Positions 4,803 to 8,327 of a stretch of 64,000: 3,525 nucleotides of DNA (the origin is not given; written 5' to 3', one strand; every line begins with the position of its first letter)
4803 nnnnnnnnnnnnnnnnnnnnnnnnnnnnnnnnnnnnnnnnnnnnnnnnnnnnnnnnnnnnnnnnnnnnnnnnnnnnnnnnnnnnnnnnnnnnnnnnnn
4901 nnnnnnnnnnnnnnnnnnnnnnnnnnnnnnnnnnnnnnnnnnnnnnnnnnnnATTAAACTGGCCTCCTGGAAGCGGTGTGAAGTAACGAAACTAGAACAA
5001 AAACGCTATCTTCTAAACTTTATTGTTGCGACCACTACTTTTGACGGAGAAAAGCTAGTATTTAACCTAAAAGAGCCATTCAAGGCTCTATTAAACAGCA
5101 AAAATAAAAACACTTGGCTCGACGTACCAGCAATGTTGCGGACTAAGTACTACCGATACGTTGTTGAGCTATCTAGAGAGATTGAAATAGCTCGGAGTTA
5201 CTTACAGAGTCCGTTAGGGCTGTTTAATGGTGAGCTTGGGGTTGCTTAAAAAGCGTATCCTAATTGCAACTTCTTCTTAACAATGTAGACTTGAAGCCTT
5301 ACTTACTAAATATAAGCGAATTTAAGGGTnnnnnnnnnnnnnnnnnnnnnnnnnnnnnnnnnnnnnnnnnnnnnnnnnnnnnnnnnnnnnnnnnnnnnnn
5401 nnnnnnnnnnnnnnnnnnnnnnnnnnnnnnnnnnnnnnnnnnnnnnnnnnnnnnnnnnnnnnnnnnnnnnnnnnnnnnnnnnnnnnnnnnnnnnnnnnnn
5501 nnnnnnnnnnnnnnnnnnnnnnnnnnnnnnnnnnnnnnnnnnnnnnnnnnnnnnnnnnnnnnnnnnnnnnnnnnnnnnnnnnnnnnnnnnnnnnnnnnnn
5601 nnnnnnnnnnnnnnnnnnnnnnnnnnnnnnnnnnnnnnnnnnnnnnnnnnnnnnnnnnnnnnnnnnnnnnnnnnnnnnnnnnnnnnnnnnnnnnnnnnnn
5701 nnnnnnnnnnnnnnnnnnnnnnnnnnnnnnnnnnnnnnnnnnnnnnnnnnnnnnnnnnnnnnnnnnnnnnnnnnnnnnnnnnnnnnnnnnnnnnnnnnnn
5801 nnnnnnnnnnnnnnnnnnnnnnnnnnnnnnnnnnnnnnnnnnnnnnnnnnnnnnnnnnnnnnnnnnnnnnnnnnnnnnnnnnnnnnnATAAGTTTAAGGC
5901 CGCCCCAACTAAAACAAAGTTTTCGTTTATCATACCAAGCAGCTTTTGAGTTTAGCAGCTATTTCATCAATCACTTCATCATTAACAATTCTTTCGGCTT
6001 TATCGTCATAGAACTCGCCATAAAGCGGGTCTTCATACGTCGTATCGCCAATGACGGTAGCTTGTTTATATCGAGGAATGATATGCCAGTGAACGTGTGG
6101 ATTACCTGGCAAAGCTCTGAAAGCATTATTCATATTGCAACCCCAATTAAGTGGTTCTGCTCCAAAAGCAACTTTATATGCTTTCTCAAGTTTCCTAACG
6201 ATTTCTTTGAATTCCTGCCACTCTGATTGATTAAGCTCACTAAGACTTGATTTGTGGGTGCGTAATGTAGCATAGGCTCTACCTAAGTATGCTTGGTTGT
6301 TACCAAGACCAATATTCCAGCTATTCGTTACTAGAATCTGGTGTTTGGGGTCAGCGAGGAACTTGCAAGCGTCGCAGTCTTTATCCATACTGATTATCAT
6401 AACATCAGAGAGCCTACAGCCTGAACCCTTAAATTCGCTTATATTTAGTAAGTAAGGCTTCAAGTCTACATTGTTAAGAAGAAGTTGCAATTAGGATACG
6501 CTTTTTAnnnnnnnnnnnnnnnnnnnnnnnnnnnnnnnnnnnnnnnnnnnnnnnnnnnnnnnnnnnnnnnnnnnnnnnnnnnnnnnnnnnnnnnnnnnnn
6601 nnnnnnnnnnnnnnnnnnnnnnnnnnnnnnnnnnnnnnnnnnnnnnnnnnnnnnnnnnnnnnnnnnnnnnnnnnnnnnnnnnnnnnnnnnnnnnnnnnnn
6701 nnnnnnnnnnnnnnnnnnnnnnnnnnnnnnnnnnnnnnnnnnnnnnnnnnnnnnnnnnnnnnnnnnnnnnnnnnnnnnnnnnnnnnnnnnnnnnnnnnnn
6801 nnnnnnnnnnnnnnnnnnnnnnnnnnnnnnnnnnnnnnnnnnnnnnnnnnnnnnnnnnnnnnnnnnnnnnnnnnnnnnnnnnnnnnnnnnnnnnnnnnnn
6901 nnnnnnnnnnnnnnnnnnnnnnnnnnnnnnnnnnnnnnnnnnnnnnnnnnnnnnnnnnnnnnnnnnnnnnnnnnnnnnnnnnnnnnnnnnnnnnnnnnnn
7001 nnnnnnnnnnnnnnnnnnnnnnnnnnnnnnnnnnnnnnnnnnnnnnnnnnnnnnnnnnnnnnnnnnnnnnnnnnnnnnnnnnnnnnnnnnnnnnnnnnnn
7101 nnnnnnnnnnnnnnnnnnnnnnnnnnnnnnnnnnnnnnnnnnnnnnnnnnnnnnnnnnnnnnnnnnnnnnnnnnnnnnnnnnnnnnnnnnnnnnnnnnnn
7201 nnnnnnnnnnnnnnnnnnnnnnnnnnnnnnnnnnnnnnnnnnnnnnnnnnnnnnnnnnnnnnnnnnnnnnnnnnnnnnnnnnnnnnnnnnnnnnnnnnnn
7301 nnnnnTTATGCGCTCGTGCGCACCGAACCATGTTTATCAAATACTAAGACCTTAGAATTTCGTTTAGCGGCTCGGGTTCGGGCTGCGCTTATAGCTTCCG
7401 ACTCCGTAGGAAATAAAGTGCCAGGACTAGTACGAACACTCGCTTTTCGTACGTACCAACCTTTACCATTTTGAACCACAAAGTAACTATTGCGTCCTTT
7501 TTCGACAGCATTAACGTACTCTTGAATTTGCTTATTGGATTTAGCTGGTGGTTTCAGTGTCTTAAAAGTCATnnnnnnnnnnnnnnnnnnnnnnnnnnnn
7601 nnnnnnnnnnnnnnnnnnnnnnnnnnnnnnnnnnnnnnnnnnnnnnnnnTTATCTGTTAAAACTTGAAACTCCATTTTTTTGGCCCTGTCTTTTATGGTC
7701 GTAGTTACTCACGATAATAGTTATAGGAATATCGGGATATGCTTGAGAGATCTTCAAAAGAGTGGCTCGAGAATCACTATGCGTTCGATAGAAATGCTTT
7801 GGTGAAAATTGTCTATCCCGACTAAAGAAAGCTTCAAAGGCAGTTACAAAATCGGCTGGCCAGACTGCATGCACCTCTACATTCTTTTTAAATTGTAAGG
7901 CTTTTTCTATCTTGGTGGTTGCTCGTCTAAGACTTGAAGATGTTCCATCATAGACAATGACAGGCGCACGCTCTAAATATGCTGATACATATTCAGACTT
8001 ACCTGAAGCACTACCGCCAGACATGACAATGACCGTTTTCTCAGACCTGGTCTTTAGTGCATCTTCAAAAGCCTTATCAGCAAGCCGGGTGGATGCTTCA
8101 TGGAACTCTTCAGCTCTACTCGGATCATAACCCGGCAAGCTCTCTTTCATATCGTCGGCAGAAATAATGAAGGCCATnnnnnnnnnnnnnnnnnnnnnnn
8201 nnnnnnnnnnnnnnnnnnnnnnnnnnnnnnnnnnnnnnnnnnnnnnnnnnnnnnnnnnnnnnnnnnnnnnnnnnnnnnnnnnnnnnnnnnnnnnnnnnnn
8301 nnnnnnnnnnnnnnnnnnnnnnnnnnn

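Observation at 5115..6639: Perfect 226-bp inverted repeat bracketing a 1,073-bp two-gene segment, a candidate invertible module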

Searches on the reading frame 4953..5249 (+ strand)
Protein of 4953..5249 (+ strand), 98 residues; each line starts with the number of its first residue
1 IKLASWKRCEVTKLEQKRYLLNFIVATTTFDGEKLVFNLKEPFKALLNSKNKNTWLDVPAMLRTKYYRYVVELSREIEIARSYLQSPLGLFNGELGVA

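Call 10: search_protein_families(library=pfam, proteins=[window:4953-5249:+], max_evalue=0.01)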
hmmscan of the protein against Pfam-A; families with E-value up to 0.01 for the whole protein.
window:4953-5249:+ (98 aa): 0 families

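Call 44: search_protein_representatives(protein=window:4953-5246:+)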
Query: 98 residues. Proteins with E-value up to 0.001 (for the whole library): 59; up to 1e-10: 4; up to 1e-30: 0. The best 59 are listed.
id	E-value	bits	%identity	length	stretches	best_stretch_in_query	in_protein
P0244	1.1e-23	99.0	68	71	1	29-93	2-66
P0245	6.7e-17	77.3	81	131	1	12-58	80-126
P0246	9.9e-15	70.3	83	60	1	53-94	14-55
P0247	2.3e-12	62.7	39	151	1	9-87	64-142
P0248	2.3e-08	49.9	38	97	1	24-88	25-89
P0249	3.6e-08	49.3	54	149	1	9-56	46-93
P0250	4.5e-08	49.0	33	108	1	11-89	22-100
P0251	4.7e-08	48.9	31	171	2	10-58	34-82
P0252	6.5e-08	48.5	44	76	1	30-86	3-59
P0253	7.8e-08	48.2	45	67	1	29-86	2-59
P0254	1.0e-07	47.9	45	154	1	9-66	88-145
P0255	1.1e-07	47.7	59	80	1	47-93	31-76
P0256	1.2e-07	47.6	46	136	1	9-65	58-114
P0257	1.5e-07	47.3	67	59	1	50-88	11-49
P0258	1.6e-07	47.2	53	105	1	9-55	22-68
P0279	8.3e-05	38.6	32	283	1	9-76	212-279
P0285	2.3e-04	37.1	33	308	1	10-79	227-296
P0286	3.7e-04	36.5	26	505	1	4-81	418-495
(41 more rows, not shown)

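Call 62: search_protein_families(library=pfam, proteins=[P0286, P0247], max_evalue=0.01)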
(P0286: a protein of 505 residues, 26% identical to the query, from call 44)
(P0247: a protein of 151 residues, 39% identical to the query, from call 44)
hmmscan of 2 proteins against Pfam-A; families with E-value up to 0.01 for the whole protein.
P0286 (505 aa): 2 families
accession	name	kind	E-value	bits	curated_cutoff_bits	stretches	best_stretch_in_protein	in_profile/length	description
PF00239.26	Resolvase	-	3e-10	40.8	23.3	1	14-111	49-143/145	Resolvase, N terminal domain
PF07508.19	Recombinase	-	1.8e-09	38.2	21.1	1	141-230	5-101/102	Recombinase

P0247 (151 aa): 0 families

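Call 72: find_encoding_contigs(protein=P0244, flank=8000, max_places=6)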
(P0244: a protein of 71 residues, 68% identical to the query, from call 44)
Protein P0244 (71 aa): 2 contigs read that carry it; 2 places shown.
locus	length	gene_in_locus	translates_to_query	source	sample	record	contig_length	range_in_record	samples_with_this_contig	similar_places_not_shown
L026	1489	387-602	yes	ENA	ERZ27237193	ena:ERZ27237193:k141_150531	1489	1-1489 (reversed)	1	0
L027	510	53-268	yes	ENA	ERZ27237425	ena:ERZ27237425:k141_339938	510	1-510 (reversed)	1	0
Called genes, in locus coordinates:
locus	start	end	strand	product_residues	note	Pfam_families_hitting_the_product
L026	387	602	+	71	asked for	-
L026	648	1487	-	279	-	?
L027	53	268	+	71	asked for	-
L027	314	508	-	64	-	?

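Call 78: find_related_loci(query=window:4953-5246:+, collection=metagenome_contigs, flank=8000)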
Query window:4953-5246:+ (98 aa) in metagenome_contigs; peptide patterns used: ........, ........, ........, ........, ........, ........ (x = any residue, [..] = any of these).
456 stretches matched a pattern; 14 encode a relative of the query (tblastn E <= 1e-3); 14 distinct loci.
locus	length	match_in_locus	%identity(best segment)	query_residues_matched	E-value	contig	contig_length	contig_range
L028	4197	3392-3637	87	12-93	9e-46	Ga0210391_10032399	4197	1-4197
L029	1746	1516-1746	86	14-90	4e-43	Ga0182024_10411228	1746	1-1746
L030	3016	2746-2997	67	13-98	2e-35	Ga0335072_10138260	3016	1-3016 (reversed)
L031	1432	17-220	69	13-80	1e-29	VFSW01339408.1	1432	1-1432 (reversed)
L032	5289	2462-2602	91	10-56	3e-25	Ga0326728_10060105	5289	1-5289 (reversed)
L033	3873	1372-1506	93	12-56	1e-24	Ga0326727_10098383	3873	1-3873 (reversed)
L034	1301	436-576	85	10-56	1e-23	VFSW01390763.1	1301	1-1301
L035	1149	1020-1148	93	14-56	9e-23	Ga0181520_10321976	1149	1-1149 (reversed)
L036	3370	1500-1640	77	10-56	4e-21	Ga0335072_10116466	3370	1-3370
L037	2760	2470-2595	83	54-95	2e-20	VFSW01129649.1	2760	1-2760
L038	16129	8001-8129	77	51-93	4e-19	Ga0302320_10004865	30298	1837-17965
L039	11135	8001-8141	57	9-55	4e-15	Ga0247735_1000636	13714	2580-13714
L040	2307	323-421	82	60-92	2e-13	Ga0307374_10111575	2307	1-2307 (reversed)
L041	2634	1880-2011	35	49-96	2e-5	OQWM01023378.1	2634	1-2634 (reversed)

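Call 90: find_related_loci(query=window:4953-5246:+, collection=viral_contigs, flank=10000)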
Query window:4953-5246:+ (98 aa) in viral_contigs; peptide patterns used: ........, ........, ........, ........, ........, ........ (x = any residue, [..] = any of these).
24 stretches matched a pattern, but none encodes a relative of the query by tblastn (E <= 1e-3).

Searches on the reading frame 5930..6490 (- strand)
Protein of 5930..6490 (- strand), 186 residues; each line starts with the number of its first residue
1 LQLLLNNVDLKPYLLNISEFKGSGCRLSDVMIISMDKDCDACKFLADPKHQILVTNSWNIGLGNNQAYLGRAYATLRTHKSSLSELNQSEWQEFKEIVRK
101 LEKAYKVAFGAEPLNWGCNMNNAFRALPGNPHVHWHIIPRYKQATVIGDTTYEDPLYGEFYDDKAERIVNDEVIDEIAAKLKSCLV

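Call 10: search_protein_families(library=pfam, proteins=[window:5930-6400:-], max_evalue=0.01)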
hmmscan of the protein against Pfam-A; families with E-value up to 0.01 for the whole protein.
window:5930-6400:- (156 aa): 1 family
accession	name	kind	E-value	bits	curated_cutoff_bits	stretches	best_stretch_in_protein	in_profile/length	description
PF01230.28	HIT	-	1.9e-06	28.8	21.5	1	47-112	34-97/98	HIT domain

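Call 15: find_encoding_contigs(protein=window:5930-6400:-, flank=10000, max_places=10)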
Protein window:5930-6400:- (156 aa): no gene with exactly this product is on record in the collection.

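Call 16: find_encoding_contigs(protein=window:5930-6490:-, flank=10000, max_places=10)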
Protein window:5930-6490:- (186 aa): no gene with exactly this product is on record in the collection.

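Call 18: find_homologous_proteins(query=window:5930-6400:-, max_evalue=0.001)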
Query window:5930-6400:- (156 aa): 115 proteins with E <= 0.001 among 133 candidates.
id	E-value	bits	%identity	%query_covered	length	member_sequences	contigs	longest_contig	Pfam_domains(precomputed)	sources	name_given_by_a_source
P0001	1.4e-103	361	100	100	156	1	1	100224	PF01230.30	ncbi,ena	-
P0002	1.8e-74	267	74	97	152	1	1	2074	PF01230.30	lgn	-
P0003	2.8e-72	260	72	97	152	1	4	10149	-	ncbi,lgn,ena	-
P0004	1.1e-71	258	69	98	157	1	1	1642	PF01230.30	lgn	-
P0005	1.5e-70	254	72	97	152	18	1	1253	-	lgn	-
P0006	1.8e-69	251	68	97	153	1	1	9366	PF01230.30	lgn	-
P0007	6.2e-69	249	68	97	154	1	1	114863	-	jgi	jgi:ATP adenylyltransferase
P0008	1.6e-68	247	70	97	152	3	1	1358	PF01230.30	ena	-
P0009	4.1e-68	246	68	97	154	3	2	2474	-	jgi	jgi:diadenosine tetraphosphate (Ap4A) HIT family hydrolase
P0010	8.2e-68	245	70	97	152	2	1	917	-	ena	-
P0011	1.9e-67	244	68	99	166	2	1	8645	-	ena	-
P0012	2.5e-67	244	67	97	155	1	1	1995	PF01230.30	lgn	-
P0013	2.8e-66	240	69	94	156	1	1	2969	PF01230.30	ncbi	-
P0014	4.4e-66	239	67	97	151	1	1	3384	-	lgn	-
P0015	2.7e-65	237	66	97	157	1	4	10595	PF01230.30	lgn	-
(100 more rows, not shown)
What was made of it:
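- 5930..6400 (-): Cargo gene 1: HIT-family hydrolase. Pfam HIT (call 10) and 115 homologues (call 18).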

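Call 19: list_cluster_members(proteins=[P0001, P0003, P0007])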
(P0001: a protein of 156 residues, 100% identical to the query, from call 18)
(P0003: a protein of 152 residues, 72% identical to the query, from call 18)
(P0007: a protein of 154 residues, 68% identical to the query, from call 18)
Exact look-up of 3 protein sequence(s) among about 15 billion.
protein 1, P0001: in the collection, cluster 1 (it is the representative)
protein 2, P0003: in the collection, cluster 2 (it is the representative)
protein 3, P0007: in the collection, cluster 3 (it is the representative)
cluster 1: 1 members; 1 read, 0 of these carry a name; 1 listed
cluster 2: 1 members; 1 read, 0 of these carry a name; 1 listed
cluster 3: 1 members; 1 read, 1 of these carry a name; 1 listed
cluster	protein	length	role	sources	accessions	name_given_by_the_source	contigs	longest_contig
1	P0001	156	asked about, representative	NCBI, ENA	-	-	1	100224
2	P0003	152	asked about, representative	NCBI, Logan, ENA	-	-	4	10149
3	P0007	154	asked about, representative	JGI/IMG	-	ATP adenylyltransferase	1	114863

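Call 20: find_encoding_contigs(protein=P0003, flank=6000, max_places=6)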
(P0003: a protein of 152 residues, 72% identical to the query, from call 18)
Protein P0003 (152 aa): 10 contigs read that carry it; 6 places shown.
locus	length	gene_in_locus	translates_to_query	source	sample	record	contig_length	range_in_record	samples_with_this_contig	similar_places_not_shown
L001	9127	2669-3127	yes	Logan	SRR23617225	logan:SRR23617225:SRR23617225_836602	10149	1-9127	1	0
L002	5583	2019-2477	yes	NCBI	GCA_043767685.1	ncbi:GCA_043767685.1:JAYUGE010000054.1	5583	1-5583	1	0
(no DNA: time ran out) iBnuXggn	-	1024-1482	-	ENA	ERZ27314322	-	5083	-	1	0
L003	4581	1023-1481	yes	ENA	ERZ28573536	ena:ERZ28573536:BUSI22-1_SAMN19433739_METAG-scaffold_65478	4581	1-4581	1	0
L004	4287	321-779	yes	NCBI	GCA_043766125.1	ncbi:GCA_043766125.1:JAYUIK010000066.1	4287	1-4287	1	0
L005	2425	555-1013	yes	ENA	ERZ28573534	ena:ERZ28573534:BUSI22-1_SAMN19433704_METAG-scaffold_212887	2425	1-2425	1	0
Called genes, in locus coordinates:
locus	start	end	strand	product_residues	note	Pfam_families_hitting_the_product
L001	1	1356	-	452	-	?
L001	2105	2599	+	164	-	PF13563:2_5_RNA_ligase2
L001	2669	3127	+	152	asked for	-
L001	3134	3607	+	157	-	PF09997:DUF2238 (weak)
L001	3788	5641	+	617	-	PF00122:E1-E2_ATPase, PF00702:Hydrolase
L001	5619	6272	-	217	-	-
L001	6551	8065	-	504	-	PF12072:RNase_Y_N, PF22891:KH_PNO1_2nd (faint), PF00013:KH_1 (weak), PF01966:HD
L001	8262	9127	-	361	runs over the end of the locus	PF04203:Sortase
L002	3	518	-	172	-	?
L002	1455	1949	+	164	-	PF13563:2_5_RNA_ligase2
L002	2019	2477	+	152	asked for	-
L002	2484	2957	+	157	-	PF09997:DUF2238 (weak)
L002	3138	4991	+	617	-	PF00122:E1-E2_ATPase, PF00702:Hydrolase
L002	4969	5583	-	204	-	?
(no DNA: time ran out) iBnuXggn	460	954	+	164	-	PF13563:2_5_RNA_ligase2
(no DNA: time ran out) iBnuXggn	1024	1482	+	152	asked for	-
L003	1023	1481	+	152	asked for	-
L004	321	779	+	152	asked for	-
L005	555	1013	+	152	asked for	-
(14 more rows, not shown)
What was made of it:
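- Checked: HIT gene: 5930-6400(-) matches Pfam HIT (call 10) and is 60-74% identical to HIT proteins on Saccharimonadia-type contigs (calls 18, 20).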

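Call 21: find_encoding_contigs(protein=P0001, flank=10000, max_places=6)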
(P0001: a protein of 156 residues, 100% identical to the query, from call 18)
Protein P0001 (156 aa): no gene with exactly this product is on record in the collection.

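Call 70: search_protein_families(library=padloc, proteins=[window:5930-6400:-], max_evalue=0.01)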
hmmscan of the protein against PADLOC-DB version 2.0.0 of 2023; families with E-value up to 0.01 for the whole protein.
window:5930-6400:- (156 aa): 1 family
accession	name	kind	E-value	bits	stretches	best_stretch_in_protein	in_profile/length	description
PDLC00441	ThsC2|ThsC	-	0.00074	17.4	1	5-112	10-117/148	HIT family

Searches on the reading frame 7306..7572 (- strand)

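Call 10: search_protein_families(library=pfam, proteins=[window:7306-7572:-], max_evalue=0.01)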
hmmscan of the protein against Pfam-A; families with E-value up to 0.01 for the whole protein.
window:7306-7572:- (88 aa): 1 family
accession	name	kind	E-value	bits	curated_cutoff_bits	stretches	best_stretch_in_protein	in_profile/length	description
PF09954.14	DUF2188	-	2.7e-08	34.3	22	1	30-85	1-57/62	Uncharacterized protein conserved in bacteria (DUF2188)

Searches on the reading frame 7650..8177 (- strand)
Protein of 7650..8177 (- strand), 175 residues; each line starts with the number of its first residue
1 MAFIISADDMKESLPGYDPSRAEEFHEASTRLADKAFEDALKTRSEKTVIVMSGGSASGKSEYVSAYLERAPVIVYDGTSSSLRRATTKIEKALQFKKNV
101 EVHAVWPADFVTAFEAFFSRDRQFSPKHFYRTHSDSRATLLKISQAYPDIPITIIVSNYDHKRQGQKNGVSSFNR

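Call 10: search_protein_families(library=pfam, proteins=[window:7650-8177:-], max_evalue=0.01)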
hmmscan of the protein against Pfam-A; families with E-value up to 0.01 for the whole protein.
window:7650-8177:- (175 aa): 2 families
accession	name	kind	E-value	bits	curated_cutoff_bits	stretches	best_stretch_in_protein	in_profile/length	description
PF06414.18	Zeta_toxin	-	4.5e-05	23.4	22.3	0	42-68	11-37/199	Zeta toxin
PF13671.12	AAA_33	-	0.0025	18.6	27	0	49-75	1-27/143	AAA domain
